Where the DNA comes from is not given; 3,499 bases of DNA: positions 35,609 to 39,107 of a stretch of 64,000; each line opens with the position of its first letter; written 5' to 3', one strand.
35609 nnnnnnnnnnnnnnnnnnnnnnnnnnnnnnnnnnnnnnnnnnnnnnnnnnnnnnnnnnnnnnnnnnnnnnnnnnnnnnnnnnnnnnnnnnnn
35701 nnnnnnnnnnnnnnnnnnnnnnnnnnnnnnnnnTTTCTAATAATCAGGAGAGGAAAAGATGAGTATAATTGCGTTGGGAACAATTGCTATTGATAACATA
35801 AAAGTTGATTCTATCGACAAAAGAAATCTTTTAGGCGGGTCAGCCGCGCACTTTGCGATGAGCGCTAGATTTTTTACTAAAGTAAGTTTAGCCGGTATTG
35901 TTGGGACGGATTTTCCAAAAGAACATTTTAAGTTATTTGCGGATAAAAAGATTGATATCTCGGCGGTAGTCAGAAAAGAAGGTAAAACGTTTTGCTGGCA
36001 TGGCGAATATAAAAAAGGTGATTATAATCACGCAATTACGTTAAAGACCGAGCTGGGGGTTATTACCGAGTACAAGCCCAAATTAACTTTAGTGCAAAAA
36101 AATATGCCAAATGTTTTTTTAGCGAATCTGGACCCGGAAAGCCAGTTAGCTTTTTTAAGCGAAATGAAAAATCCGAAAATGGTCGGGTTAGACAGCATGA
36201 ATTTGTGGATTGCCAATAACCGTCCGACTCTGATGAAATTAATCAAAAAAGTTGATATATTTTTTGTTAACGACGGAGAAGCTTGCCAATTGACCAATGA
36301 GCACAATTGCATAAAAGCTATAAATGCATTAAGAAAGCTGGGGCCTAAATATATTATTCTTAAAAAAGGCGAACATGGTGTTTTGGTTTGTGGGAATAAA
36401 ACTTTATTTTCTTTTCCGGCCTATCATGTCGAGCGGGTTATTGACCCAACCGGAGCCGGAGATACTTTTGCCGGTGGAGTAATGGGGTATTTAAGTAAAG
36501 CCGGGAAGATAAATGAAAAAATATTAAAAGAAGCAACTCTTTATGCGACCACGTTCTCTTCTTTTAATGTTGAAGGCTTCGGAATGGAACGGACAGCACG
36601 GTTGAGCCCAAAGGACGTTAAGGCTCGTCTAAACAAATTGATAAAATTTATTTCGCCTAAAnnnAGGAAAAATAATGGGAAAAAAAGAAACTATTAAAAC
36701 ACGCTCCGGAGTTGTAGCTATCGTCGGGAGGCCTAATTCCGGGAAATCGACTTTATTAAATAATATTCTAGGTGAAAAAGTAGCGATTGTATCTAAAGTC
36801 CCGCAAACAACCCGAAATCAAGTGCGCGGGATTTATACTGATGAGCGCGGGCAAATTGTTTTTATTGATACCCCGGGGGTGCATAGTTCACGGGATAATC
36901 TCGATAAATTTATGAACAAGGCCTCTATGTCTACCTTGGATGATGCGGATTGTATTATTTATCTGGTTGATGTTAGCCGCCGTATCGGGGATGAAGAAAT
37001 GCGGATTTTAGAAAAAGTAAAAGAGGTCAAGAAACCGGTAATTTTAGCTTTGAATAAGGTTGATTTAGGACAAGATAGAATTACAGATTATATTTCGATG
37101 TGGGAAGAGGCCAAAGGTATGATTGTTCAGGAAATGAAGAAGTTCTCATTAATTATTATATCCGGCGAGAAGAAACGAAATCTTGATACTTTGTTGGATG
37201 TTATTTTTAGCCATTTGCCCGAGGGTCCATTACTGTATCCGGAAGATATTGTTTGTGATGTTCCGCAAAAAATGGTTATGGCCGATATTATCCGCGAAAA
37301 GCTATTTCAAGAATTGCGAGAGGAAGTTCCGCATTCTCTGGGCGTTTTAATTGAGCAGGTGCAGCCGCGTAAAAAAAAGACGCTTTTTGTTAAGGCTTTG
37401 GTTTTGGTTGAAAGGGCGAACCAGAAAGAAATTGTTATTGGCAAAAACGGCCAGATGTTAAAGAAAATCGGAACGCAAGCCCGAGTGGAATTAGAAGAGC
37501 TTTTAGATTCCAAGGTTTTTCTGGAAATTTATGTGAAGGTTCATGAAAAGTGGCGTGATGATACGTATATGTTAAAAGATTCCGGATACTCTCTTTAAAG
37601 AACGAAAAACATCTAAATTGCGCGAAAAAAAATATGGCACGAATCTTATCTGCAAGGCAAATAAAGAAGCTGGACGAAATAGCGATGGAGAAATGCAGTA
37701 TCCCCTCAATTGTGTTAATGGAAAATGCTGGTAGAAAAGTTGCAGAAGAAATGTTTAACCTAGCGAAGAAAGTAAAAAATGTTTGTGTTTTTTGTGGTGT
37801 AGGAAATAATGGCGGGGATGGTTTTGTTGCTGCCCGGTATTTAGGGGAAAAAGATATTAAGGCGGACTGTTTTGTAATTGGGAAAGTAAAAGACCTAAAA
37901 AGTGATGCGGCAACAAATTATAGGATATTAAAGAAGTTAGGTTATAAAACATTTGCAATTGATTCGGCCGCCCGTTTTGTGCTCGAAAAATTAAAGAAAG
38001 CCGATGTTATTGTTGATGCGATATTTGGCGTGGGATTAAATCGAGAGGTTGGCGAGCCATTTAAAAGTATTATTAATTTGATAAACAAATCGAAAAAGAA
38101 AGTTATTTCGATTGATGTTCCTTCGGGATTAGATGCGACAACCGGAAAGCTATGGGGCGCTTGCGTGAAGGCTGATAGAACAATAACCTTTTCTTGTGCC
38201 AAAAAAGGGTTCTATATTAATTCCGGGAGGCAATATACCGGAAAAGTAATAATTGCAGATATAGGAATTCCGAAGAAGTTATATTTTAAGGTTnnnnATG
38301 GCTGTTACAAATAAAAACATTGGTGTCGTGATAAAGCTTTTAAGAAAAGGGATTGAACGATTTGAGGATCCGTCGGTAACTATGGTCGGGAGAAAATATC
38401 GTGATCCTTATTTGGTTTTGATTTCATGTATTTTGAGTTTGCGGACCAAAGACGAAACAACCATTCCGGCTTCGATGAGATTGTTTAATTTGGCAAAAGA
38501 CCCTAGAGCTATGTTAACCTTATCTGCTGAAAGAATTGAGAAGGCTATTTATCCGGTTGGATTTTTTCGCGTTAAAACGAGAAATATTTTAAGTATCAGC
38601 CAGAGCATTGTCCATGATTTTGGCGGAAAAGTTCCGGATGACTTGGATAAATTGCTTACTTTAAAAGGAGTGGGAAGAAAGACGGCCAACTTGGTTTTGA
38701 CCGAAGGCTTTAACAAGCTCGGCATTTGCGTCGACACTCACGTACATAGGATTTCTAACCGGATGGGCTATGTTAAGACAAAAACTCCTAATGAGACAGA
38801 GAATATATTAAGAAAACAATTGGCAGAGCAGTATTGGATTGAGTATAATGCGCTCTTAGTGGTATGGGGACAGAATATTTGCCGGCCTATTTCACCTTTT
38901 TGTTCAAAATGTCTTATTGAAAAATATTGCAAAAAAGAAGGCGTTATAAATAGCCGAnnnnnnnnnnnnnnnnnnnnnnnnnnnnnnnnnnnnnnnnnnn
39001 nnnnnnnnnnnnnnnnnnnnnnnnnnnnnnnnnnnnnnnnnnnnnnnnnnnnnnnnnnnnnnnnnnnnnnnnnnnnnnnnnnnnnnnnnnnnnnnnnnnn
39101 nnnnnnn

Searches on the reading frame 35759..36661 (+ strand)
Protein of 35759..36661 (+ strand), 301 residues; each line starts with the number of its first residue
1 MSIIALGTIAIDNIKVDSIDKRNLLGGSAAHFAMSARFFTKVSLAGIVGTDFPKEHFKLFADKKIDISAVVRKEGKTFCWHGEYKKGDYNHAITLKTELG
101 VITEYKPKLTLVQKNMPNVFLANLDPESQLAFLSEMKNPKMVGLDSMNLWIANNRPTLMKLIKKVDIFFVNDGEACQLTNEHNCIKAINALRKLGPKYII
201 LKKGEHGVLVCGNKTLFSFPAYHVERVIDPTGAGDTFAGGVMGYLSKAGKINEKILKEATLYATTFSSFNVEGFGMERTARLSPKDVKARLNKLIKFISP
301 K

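Call 11: search_protein_families(library=pfam, proteins=[window:35759-36661:+], max_evalue=0.001)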
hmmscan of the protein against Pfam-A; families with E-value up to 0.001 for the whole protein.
window:35759-36661:+ (301 aa): 2 families
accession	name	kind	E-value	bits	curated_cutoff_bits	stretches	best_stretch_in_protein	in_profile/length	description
PF00294.29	PfkB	-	2.1e-25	90.2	25.8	1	26-275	36-294/302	pfkB family carbohydrate kinase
PF08543.17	Phos_pyr_kin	-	0.00042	20.2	27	1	152-264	106-229/246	Phosphomethylpyrimidine kinase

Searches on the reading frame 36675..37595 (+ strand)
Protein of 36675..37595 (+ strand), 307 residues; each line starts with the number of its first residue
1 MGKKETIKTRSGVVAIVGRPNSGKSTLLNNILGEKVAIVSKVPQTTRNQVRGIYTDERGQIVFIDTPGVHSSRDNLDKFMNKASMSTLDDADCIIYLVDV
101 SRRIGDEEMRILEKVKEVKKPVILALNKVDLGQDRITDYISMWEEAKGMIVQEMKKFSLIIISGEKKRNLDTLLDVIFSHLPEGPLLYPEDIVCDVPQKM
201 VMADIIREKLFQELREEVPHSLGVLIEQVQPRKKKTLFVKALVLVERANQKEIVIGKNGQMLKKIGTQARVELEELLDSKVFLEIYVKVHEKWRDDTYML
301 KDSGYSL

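Call 11: search_protein_families(library=pfam, proteins=[window:36675-37595:+], max_evalue=0.001)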
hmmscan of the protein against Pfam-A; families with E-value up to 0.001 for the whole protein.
window:36675-37595:+ (307 aa): 12 families
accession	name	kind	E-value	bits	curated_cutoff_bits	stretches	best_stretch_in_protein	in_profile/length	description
PF01926.29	MMR_HSR1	-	1.5e-27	96.4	21.9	1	14-128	2-113/113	50S ribosome-binding GTPase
PF07650.23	KH_2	-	1.8e-17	63.3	22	1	217-294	1-78/78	KH domain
PF02421.24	FeoB_N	-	1.1e-14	54.6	27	1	14-135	3-121/156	Ferrous iron transport protein B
PF00009.33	GTP_EFTU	-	2.1e-14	54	26.5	1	14-182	6-187/188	Elongation factor Tu GTP binding domain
PF00350.29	Dynamin_N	-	1.4e-13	51.7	27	2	14-47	1-34/168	Dynamin family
PF04548.22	AIG1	-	5.8e-11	42.5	27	1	15-154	4-153/212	AIG1 family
PF02492.25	cobW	-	2.4e-06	27.7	20.7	0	48-142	72-165/180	CobW/HypB/UreG, nucleotide-binding domain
PF03193.22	RsgA_GTPase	-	0.00011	22.6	30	0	11-71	106-170/174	RsgA GTPase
PF06858.20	NOG1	-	0.00037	20.6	27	0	91-130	14-58/58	Nucleolar GTP-binding protein 1 (NOG1)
PF16897.10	MMR_HSR1_Xtn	-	0.0004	20.8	35.2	0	119-181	55-104/106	C-terminal region of MMR_HSR1 domain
PF13401.12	AAA_22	-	0.00069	20.4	27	0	10-79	4-54/130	AAA domain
PF09439.16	SRPRB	-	0.00097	19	25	0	13-100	5-82/178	Signal recognition particle receptor beta subunit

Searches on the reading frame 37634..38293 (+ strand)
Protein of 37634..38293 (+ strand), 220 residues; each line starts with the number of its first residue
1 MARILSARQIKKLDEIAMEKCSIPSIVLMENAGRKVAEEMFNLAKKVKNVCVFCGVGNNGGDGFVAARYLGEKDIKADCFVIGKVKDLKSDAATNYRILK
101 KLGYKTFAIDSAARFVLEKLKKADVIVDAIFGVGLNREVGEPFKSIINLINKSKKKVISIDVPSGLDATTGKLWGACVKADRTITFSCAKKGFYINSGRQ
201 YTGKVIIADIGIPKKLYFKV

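Call 11: search_protein_families(library=pfam, proteins=[window:37634-38293:+], max_evalue=0.001)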
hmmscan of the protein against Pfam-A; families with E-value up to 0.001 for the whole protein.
window:37634-38293:+ (220 aa): 1 family
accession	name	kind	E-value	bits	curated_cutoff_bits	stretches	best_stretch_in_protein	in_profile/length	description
PF03853.21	YjeF_N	-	2e-51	174.8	24.9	1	27-192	3-169/169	YjeF-related protein N-terminus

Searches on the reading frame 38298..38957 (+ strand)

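Call 55: search_protein_families(library=pfam, proteins=[window:38298-38957:+], max_evalue=0.00001)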
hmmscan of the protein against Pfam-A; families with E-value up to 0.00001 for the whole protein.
window:38298-38957:+ (220 aa): 2 families
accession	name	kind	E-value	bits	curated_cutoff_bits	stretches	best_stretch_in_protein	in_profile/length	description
PF00730.31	HhH-GPD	-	5.3e-22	78.6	26.2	1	42-175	1-106/108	HhH-GPD superfamily base excision DNA repair protein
PF00633.29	HHH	-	9.3e-07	28.8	24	1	108-134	2-28/30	Helix-hairpin-helix motif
